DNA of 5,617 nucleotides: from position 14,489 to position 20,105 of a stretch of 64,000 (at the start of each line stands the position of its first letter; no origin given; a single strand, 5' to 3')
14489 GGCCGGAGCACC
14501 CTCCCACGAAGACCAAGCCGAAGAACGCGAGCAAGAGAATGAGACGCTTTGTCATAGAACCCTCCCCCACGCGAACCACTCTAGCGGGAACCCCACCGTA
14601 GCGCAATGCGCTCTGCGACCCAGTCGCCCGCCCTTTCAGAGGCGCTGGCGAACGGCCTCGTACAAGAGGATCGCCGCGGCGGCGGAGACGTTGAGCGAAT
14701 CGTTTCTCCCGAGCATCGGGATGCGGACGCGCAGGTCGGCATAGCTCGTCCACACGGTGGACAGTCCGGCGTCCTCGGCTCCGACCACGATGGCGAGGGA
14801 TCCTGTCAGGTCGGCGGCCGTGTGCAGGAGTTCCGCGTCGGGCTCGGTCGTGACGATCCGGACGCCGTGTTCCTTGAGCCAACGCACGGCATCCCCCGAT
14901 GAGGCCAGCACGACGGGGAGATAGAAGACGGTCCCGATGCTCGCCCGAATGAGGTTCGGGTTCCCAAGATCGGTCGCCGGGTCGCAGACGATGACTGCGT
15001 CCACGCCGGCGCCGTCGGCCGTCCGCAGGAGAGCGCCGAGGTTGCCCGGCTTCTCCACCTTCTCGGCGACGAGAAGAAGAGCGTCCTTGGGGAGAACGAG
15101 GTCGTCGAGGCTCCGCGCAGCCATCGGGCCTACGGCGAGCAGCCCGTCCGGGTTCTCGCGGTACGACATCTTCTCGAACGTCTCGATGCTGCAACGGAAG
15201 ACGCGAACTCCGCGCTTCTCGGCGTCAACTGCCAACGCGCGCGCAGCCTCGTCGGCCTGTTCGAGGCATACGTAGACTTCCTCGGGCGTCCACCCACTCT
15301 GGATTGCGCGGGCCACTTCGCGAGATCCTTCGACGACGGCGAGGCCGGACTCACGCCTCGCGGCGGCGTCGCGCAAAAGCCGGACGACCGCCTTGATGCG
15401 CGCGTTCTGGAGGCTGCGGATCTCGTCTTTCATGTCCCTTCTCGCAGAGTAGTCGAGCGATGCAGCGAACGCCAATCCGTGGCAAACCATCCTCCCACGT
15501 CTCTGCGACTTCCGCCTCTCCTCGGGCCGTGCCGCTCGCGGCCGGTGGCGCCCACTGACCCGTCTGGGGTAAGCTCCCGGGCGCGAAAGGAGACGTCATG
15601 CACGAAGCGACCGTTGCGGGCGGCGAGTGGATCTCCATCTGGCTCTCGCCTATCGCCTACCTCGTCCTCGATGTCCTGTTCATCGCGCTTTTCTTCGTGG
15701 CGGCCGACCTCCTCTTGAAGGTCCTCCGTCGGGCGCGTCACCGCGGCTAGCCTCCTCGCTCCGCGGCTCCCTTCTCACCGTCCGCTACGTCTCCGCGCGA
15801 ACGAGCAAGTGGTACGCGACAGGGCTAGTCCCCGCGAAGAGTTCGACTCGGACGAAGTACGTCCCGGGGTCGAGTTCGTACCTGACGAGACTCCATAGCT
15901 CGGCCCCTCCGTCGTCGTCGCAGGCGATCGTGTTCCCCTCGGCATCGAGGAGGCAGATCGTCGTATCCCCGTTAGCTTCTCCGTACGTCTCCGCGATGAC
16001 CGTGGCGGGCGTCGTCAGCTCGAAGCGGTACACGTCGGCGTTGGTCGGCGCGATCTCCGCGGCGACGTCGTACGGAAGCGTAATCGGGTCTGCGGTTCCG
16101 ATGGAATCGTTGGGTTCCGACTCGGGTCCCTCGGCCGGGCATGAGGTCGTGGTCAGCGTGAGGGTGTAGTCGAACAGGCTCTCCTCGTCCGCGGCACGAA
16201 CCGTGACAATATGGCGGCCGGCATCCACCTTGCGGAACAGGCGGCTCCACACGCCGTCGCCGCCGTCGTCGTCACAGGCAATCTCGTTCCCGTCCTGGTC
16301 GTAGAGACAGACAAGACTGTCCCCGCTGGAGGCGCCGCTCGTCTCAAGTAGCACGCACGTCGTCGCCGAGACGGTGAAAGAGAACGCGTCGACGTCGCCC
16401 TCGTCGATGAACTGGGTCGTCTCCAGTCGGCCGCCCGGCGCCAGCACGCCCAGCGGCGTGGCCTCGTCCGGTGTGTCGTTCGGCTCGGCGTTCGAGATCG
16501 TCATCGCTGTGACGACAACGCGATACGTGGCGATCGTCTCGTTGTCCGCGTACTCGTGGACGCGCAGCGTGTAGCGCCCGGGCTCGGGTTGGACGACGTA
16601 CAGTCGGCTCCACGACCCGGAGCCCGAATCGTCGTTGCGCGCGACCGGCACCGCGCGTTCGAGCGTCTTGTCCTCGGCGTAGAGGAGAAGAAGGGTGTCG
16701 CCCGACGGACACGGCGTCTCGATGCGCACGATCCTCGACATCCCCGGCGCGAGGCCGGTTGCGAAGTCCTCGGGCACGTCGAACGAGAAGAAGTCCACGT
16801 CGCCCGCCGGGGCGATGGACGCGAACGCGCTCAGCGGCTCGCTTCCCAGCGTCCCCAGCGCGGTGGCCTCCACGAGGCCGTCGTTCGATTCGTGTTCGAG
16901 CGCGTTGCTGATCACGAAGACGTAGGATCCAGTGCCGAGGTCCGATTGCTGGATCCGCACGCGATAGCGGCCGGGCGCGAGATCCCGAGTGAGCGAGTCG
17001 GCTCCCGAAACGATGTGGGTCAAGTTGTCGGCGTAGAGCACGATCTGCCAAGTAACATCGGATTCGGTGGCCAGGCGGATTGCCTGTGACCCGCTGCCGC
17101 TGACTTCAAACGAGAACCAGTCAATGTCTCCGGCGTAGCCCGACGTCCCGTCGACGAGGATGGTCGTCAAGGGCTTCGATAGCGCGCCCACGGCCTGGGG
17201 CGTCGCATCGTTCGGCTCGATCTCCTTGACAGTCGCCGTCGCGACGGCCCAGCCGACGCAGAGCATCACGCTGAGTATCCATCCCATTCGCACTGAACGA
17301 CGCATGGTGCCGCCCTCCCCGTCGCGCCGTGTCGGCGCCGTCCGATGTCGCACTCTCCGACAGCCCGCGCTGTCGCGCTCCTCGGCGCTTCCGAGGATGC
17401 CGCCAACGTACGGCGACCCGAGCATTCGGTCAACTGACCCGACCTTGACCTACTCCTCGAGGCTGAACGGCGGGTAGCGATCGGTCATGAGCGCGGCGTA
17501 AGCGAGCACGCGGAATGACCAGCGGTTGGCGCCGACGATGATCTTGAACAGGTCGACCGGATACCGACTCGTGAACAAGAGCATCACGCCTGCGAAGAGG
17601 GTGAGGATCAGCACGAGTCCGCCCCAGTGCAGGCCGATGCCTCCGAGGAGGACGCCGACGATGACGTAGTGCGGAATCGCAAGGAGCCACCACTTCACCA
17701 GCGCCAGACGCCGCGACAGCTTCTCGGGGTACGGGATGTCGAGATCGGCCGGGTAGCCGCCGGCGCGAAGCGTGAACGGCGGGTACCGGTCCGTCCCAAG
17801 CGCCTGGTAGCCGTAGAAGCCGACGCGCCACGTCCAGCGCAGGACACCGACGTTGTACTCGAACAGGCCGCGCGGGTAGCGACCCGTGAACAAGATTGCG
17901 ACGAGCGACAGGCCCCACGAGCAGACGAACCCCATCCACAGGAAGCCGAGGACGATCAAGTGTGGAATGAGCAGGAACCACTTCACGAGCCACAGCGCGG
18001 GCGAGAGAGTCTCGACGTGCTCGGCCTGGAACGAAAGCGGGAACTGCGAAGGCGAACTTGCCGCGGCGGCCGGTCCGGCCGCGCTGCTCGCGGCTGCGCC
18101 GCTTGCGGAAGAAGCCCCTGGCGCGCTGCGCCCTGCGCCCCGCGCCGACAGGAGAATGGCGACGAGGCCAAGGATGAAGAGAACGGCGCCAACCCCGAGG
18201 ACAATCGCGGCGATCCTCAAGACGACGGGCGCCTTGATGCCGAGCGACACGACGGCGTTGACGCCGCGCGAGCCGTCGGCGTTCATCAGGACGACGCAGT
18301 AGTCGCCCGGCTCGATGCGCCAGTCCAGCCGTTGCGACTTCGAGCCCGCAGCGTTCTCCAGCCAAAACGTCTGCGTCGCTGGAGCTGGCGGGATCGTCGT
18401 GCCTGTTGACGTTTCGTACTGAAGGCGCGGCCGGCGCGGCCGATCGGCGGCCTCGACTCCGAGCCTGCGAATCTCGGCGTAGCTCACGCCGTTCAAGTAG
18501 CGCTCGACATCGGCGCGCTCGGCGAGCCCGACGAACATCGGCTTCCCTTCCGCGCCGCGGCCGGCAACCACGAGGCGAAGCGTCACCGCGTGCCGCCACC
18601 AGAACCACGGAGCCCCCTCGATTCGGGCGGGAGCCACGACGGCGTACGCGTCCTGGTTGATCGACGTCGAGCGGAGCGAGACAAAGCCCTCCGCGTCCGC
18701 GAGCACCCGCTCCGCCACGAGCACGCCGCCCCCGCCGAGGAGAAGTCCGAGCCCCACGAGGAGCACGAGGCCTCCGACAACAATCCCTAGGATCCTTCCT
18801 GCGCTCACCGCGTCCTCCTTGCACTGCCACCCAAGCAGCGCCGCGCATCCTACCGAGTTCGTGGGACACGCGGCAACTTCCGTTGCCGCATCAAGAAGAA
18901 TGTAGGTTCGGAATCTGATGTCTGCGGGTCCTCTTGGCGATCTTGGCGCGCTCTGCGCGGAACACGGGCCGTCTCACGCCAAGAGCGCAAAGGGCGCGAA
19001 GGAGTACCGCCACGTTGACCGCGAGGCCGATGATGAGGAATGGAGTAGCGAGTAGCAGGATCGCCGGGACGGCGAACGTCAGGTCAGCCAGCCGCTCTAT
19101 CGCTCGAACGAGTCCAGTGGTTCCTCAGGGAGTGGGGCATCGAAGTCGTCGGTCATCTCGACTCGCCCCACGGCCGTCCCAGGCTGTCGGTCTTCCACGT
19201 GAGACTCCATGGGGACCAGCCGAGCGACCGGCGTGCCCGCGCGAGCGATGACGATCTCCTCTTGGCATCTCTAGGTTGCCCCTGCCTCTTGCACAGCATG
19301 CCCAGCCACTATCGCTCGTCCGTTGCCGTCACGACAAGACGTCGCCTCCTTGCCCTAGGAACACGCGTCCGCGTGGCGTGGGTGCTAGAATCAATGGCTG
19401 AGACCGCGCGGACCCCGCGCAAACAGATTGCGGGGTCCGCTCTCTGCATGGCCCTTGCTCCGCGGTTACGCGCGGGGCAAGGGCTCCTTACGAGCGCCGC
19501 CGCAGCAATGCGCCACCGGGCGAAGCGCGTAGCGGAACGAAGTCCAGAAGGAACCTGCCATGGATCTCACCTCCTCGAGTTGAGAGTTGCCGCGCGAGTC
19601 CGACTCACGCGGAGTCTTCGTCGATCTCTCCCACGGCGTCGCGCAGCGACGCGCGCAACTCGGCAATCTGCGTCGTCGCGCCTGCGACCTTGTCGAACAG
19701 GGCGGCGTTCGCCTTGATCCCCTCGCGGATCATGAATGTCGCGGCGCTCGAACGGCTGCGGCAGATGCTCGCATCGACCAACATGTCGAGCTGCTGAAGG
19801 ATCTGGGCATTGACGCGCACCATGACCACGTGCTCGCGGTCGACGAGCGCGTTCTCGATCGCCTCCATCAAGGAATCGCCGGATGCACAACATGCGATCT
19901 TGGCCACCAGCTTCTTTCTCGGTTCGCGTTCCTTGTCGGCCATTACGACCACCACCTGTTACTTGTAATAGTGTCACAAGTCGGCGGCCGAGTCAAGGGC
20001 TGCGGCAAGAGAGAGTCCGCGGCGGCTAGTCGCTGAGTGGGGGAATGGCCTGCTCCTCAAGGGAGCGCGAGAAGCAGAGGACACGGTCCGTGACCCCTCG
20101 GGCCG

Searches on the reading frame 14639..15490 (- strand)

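Call 28: search_protein_families(library=pfam, max_evalue=0.001, proteins=[window:14639-15490:-])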
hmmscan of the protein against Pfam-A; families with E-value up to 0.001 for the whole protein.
window:14639-15490:- (284 aa): 3 families
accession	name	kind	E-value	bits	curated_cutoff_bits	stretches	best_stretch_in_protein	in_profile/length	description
PF00588.24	SpoU_methylase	-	1.1e-34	120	29.7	1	138-277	2-142/142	SpoU rRNA Methylase family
PF22435.1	MRM3-like_sub_bind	-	1.7e-16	60.8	27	1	29-119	1-84/84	MRM3-like substrate binding domain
PF08032.17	SpoU_sub_bind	-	2.8e-08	34.4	22.8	1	52-120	1-69/76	RNA 2'-O ribose methyltransferase substrate binding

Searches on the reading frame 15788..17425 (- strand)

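Call 28: search_protein_families(library=pfam, max_evalue=0.001, proteins=[window:15788-17425:-])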
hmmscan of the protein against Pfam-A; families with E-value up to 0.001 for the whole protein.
window:15788-17425:- (546 aa): 2 families
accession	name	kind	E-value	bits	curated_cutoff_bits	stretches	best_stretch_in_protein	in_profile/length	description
PF04151.21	PPC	-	5.6e-17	62.8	25.9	1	464-527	3-68/70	Bacterial pre-peptidase C-terminal domain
PF23623.1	GBD_IRG7_N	-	0.0001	22.9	27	0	489-528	39-79/95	IRG7 N-terminal galactose binding domain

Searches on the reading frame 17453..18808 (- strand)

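Call 28: search_protein_families(library=pfam, max_evalue=0.001, proteins=[window:17453-18808:-])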
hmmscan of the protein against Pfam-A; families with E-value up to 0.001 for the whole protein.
window:17453-18808:- (452 aa): 1 family
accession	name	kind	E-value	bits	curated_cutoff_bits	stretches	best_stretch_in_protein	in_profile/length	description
PF14333.11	DUF4389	-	8.3e-14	51.7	25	2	274-345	5-74/76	Domain of unknown function (DUF4389)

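Call 52: search_protein_families(library=pfam, max_evalue=0.001, proteins=[L096:2985-4385:-, L096:2254-2985:-])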
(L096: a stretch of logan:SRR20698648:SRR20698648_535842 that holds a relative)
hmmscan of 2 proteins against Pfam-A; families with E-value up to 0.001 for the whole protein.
L096:2985-4385:- (467 aa): 3 families
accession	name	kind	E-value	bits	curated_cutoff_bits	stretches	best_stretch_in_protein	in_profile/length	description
PF07669.17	Eco57I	-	4.9e-33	115.1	25.3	1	2-103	71-171/171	Eco57I restriction-modification methylase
PF02384.22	N6_Mtase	-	1.8e-08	34.5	20.4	1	5-120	125-235/311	N-6 DNA Methylase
PF12950.13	TaqI_C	-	1.3e-07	32.3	26.5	1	294-392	34-118/118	TaqI-like C-terminal specificity domain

L096:2254-2985:- (244 aa): 0 families

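Call 77: search_protein_families(library=padloc, max_evalue=0.001, proteins=[L096:2985-4385:-, L096:2254-2985:-])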
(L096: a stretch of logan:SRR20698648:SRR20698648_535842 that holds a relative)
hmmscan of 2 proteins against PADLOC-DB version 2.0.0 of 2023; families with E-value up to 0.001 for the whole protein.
L096:2985-4385:- (467 aa): 55 families (the best 25 are shown)
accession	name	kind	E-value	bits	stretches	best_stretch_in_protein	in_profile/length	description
PDLC03604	REase_MTase_IIG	-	6.7e-107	356.7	1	1-462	530-1004/1011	Type IIG restriction enzyme-methyltransferase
PDLC03335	MTase_II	-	5e-64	215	1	5-390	195-569/607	Type II methyltransferase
PDLC03629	REase_MTase_IIG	-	3.1e-62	208.7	1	3-410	568-985/1182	Type IIG restriction enzyme-methyltransferase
PDLC03313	MTase_II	-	1.1e-42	144.3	1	3-405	142-528/563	Type II methyltransferase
PDLC03612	REase_MTase_IIG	-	1.1e-41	141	1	5-464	806-1245/1247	Type IIG restriction enzyme-methyltransferase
PDLC03596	REase_MTase_IIG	-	1.1e-30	104.4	2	3-242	709-938/1148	Type IIG restriction enzyme-methyltransferase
PDLC03609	REase_MTase_IIG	-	3.9e-28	95.8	2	3-383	555-919/1066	Type IIG restriction enzyme-methyltransferase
PDLC03630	REase_MTase_IIG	-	4.7e-24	82.3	1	3-286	603-911/1100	Type IIG restriction enzyme-methyltransferase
PDLC03226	MTase_II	-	1.8e-22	77.7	2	4-121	127-239/579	Type II methyltransferase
PDLC03248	MTase_II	-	7e-21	72.5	1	6-114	86-193/521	Type II methyltransferase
PDLC02529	PglX|PglXI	-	9.9e-21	71.2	2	146-391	521-764/1189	PglX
PDLC03250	MTase_II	-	6.8e-19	66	1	5-464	340-770/775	Type II methyltransferase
PDLC03315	MTase_II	-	7.2e-17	59.3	1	4-117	132-240/502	Type II methyltransferase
PDLC03601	REase_MTase_IIG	-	1.5e-16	57.4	1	5-379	673-1039/1110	Type IIG restriction enzyme-methyltransferase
PDLC03267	MTase_II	-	4.6e-16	56.8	1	4-138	105-240/539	Type II methyltransferase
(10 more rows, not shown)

L096:2254-2985:- (244 aa): 0 families

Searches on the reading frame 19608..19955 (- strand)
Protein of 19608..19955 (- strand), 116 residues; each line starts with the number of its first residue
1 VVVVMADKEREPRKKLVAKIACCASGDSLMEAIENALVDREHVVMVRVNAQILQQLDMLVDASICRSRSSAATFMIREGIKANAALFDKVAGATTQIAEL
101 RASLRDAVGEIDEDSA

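Call 7: search_protein_families(library=pfam, max_evalue=0.1, proteins=[window:19608-19955:-])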
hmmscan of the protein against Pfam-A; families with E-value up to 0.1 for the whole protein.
window:19608-19955:- (116 aa): 1 family
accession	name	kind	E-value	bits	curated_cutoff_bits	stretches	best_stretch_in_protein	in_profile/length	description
PF22421.1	SYY_C-terminal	-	0.027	14.8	27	1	42-88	8-54/83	Tyrosine--tRNA ligase SYY-like C-terminal domain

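Call 9: search_protein_families(library=ncbifam, max_evalue=1, proteins=[window:19608-19955:-])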
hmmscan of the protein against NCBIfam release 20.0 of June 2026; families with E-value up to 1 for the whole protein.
window:19608-19955:- (116 aa): 1 family
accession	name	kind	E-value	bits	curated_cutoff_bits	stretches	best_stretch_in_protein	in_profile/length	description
NF058631.1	sRNA_TF_AbmR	equivalog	1.8e-05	24.4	160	1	43-103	103-163/167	ATP-binding transcription factor AbmR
